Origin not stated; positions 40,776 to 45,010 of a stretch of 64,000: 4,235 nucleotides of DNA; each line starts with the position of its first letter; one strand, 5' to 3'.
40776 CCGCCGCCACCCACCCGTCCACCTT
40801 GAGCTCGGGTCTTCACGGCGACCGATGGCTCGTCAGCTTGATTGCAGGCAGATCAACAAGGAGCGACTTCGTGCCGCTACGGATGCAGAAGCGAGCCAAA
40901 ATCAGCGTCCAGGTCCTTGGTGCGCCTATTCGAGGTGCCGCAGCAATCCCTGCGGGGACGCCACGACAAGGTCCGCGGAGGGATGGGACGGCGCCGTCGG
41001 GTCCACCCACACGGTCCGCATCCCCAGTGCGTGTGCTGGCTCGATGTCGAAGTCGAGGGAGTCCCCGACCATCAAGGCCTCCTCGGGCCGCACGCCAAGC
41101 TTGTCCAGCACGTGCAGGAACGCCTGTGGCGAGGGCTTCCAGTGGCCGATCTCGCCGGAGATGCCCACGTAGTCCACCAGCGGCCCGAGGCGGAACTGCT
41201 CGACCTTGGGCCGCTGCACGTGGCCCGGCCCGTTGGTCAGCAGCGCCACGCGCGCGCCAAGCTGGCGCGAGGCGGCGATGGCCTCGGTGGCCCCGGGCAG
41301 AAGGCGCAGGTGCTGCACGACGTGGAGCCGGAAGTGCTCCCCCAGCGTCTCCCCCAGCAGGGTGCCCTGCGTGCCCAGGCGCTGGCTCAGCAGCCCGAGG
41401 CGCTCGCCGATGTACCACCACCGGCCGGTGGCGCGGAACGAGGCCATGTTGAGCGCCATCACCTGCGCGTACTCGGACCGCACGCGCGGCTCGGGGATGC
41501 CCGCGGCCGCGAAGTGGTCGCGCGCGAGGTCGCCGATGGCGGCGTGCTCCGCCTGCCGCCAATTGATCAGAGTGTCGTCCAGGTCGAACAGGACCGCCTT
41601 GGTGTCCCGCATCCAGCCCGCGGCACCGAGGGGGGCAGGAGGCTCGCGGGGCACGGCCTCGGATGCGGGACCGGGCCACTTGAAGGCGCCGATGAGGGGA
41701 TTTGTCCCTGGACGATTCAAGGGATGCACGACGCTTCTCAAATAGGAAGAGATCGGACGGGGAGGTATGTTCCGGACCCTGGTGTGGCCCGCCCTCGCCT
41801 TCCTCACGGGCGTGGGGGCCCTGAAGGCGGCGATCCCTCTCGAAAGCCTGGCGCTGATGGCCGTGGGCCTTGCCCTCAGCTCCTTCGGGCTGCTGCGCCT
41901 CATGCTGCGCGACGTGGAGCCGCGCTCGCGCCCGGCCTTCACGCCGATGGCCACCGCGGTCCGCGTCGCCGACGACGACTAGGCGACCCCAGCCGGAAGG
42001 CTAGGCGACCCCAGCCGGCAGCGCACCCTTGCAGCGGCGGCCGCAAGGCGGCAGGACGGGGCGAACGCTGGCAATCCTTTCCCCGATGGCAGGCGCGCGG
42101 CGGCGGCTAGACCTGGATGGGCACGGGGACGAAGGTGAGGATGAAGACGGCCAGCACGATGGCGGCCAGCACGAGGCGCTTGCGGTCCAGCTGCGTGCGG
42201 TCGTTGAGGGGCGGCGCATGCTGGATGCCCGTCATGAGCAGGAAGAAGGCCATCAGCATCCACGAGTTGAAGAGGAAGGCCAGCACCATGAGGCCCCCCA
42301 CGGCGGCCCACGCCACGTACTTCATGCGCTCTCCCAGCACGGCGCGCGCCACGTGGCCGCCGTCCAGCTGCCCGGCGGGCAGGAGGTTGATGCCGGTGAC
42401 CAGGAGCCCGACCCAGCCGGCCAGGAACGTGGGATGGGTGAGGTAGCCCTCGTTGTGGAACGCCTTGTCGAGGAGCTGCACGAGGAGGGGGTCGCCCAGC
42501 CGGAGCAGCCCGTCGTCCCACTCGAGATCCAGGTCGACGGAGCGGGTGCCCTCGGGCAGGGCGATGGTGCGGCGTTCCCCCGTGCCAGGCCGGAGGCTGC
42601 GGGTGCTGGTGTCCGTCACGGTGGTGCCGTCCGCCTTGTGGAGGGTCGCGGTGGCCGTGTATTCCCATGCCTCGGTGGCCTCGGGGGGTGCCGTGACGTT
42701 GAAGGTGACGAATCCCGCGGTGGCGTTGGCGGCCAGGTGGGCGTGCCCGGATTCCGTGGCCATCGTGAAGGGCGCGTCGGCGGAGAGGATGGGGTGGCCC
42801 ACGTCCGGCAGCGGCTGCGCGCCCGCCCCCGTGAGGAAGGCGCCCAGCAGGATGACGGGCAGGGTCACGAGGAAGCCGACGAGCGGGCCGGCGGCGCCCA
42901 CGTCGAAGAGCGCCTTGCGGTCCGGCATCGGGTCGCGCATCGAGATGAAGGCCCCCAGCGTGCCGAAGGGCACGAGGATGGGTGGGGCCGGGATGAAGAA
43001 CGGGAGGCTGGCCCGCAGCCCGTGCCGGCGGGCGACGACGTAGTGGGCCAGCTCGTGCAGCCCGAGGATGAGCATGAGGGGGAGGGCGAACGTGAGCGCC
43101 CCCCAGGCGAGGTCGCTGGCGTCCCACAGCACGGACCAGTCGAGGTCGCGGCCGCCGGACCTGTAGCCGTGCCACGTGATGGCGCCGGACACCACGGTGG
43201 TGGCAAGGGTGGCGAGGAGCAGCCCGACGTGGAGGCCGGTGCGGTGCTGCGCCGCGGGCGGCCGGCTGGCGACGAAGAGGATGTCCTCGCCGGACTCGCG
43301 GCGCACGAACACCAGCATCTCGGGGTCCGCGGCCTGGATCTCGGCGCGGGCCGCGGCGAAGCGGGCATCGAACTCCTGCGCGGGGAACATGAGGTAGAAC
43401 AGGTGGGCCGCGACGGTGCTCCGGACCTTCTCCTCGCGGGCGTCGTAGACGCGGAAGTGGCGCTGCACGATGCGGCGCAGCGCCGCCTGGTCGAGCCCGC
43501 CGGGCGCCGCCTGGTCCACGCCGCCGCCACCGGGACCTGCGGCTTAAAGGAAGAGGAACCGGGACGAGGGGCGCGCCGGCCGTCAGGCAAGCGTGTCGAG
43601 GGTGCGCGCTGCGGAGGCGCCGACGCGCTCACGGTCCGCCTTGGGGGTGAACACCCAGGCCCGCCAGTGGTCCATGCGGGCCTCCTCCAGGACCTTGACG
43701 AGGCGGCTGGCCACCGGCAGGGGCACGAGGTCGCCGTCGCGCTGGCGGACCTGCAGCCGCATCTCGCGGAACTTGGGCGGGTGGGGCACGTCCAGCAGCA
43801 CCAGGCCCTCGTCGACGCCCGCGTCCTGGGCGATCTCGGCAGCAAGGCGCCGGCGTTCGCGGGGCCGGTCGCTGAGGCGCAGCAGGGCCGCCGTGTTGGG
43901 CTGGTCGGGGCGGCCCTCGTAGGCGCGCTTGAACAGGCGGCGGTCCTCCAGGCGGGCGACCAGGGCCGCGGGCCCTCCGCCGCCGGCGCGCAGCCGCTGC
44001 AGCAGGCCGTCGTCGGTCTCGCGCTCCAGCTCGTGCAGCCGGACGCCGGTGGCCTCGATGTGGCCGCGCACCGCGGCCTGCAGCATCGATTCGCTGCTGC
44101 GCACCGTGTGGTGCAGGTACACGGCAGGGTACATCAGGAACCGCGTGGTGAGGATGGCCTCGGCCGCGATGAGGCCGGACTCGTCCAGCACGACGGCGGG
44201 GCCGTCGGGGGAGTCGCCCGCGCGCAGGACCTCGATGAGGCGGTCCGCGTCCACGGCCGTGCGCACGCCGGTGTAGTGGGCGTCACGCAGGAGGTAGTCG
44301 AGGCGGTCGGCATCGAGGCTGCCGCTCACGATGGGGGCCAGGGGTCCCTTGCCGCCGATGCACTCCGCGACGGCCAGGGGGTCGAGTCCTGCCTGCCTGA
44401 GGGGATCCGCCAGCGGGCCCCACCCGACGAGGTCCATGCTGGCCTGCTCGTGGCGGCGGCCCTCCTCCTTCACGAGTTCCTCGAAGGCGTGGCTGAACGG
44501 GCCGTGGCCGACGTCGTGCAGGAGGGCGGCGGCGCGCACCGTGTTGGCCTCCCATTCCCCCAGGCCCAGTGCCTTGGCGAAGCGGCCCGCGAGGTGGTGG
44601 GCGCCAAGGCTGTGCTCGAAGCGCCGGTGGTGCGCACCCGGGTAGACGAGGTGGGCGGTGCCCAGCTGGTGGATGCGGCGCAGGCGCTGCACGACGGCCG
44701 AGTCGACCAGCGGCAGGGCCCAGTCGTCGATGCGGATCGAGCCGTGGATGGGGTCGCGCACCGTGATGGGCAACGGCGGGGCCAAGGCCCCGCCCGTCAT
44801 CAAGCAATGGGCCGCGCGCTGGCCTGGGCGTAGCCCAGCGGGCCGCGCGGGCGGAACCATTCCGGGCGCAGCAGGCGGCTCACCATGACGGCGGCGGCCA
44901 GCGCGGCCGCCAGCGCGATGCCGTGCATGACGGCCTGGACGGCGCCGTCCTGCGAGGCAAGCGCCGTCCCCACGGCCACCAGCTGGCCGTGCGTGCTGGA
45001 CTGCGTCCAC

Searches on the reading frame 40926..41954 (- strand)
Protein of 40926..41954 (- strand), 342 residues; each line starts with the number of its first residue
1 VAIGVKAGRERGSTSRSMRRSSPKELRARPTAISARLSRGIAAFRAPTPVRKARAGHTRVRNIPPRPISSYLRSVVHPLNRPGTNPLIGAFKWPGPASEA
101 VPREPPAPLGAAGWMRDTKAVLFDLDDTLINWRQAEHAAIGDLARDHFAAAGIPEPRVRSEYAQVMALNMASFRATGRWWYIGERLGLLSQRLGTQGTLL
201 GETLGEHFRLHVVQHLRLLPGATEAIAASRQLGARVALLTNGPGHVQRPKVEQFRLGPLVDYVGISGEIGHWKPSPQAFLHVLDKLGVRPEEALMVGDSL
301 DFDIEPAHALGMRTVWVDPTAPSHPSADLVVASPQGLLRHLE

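Call 28: search_protein_families(library=pfam, proteins=[window:40926-41954:-], max_evalue=0.001)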
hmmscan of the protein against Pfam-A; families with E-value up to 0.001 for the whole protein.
window:40926-41954:- (342 aa): 5 families
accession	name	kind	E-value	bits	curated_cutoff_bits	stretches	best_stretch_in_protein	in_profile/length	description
PF00702.32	Hydrolase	-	1e-25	91.7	26.4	1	119-311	2-191/191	haloacid dehalogenase-like hydrolase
PF13419.12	HAD_2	-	5.5e-20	72.6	23.8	1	121-317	1-178/178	Haloacid dehalogenase-like hydrolase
PF13242.12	Hydrolase_like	-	3.8e-12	46.4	22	1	273-318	4-49/75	HAD-hyrolase-like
PF12710.13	HAD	-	6.6e-08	33.6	27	1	121-268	1-142/189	haloacid dehalogenase-like hydrolase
PF13344.12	Hydrolase_6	-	0.00054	20.4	27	0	214-254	11-51/101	Haloacid dehalogenase-like hydrolase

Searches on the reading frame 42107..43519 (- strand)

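Call 28: search_protein_families(library=pfam, proteins=[window:42107-43519:-], max_evalue=0.001)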
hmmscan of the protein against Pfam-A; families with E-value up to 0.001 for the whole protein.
window:42107-43519:- (470 aa): 1 family
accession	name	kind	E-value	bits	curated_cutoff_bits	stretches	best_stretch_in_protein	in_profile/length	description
PF02163.28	Peptidase_M50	-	2.2e-24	86.5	27.2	1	144-399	2-198/221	Peptidase family M50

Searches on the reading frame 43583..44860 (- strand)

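Call 28: search_protein_families(library=pfam, proteins=[window:43583-44860:-], max_evalue=0.001)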
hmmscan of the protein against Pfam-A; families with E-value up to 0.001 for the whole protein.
window:43583-44860:- (425 aa): 2 families
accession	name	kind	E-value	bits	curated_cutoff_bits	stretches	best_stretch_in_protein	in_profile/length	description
PF19276.4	HD_assoc_2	-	6e-51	173.4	23.1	1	203-422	1-212/222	HD associated region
PF01966.28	HD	-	4.8e-11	43.4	22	1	80-143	1-64/116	HD domain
